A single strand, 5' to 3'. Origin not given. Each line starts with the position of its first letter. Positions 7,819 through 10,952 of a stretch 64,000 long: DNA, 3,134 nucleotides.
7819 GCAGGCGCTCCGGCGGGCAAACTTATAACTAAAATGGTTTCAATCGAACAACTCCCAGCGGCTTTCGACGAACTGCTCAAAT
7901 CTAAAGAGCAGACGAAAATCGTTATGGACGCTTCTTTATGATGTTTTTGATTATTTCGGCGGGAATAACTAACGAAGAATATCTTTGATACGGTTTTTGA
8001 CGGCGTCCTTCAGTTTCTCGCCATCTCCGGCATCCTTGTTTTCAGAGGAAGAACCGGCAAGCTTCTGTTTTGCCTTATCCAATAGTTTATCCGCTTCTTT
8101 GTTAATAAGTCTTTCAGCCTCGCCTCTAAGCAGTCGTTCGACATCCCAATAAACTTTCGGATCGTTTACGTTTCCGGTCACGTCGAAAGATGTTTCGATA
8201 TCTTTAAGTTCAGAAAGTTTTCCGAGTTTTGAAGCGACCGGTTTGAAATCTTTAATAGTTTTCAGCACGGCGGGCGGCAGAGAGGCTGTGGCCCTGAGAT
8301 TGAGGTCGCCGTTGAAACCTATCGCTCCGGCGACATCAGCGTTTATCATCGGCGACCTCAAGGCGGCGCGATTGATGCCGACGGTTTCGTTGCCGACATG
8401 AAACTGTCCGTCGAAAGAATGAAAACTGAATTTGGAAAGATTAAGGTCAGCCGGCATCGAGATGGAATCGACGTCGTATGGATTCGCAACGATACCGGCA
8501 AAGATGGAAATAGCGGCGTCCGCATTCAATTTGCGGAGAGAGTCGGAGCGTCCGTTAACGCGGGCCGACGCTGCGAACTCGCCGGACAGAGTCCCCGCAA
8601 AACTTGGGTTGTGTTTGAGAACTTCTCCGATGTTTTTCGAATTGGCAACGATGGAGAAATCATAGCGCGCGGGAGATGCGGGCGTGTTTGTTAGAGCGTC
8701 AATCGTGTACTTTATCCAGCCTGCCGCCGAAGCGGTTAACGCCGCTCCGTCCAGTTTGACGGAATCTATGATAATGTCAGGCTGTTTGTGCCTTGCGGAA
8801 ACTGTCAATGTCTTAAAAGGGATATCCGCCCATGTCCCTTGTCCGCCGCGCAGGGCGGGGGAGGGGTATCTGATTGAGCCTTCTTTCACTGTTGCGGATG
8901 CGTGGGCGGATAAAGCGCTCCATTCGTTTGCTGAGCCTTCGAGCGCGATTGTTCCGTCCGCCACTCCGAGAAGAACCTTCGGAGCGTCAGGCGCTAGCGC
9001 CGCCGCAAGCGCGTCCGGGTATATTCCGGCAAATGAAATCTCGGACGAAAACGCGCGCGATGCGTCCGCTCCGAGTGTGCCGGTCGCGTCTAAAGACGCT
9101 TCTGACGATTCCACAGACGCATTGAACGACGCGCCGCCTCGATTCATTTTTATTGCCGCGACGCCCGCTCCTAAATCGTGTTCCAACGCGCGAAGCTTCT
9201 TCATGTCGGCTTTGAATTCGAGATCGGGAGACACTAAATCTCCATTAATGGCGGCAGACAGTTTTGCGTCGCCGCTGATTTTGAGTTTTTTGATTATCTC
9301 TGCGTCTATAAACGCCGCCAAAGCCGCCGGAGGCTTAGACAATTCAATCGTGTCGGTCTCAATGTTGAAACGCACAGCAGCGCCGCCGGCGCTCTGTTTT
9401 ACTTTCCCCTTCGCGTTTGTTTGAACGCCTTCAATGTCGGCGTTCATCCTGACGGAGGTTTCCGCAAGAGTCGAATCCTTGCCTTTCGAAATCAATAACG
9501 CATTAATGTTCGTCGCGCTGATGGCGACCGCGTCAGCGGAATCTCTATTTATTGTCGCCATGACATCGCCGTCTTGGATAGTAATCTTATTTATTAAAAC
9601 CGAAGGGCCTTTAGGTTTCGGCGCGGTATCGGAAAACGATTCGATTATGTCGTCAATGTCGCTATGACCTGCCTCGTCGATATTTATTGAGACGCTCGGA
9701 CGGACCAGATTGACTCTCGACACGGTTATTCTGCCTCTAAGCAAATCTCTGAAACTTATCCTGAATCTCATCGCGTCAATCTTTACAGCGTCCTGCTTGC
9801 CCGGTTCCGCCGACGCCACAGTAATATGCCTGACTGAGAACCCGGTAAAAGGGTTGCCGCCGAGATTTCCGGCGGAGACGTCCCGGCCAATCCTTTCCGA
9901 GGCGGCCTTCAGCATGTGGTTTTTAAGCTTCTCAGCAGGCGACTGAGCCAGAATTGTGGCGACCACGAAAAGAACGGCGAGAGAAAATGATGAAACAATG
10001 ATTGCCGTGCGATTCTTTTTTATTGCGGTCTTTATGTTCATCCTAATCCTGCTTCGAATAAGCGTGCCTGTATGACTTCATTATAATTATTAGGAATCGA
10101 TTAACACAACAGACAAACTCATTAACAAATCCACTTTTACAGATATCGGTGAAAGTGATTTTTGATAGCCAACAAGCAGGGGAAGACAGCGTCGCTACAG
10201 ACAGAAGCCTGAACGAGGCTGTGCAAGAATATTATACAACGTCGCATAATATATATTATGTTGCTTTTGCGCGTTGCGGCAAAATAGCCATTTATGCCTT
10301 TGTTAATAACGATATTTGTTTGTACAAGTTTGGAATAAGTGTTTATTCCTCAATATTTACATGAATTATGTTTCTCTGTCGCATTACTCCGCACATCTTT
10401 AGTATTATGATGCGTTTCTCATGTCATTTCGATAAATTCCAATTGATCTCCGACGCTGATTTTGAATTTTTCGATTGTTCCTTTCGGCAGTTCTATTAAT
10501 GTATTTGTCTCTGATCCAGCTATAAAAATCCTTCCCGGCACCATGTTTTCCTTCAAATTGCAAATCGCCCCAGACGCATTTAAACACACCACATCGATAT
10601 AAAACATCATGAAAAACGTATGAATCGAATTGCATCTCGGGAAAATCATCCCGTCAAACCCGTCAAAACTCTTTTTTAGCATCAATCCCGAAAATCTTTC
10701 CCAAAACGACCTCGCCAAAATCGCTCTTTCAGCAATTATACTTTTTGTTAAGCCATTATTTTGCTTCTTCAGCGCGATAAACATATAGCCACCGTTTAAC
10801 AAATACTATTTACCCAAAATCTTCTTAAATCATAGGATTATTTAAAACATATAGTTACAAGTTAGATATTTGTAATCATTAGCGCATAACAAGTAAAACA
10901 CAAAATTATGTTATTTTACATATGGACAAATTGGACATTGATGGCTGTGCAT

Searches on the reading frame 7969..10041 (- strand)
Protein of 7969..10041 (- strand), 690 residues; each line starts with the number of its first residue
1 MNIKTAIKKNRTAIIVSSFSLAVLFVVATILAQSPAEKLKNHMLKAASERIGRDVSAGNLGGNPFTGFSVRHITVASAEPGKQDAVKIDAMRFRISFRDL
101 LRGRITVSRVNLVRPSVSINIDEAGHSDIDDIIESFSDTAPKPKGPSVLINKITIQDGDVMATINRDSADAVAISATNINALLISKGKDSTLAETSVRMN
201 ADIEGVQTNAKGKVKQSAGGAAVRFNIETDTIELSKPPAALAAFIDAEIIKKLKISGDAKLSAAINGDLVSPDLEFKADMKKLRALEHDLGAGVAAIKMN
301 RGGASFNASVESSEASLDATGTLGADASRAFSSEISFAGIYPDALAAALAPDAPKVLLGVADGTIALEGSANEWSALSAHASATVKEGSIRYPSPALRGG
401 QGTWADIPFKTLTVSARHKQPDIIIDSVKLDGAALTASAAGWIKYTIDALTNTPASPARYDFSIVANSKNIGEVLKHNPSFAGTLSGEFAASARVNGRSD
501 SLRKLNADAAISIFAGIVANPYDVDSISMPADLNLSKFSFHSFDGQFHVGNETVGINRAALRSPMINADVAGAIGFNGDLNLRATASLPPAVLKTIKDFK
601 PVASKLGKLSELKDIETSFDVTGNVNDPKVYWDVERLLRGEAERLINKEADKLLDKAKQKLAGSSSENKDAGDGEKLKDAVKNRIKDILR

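Call 5: search_protein_families(library=pfam, proteins=[window:7969-10041:-], max_evalue=0.001)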
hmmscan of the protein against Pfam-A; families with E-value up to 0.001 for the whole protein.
window:7969-10041:- (690 aa): 3 families
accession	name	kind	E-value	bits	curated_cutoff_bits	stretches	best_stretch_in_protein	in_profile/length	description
PF05359.17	DUF748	-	2.5e-17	62.7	50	1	6-441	11-428/1037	Domain of Unknown Function (DUF748)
PF05170.20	AsmA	-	8e-08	32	29.8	1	13-238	7-232/607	AsmA family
PF13116.12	YhdP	-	7.8e-07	27.8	46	0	12-199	12-186/1224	YhdP protein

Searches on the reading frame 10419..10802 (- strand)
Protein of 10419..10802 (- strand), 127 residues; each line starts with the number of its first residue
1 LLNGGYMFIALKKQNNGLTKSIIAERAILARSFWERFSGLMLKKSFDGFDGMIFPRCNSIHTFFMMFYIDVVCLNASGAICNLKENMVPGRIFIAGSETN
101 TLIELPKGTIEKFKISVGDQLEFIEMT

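Call 5: search_protein_families(library=pfam, proteins=[window:10419-10802:-], max_evalue=0.001)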
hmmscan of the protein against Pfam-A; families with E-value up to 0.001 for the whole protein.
window:10419-10802:- (127 aa): 1 family
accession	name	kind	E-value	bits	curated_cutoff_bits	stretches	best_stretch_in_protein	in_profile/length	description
PF02643.20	DUF192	-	5.5e-17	62.1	27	1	28-123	4-96/96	Uncharacterized ACR, COG1430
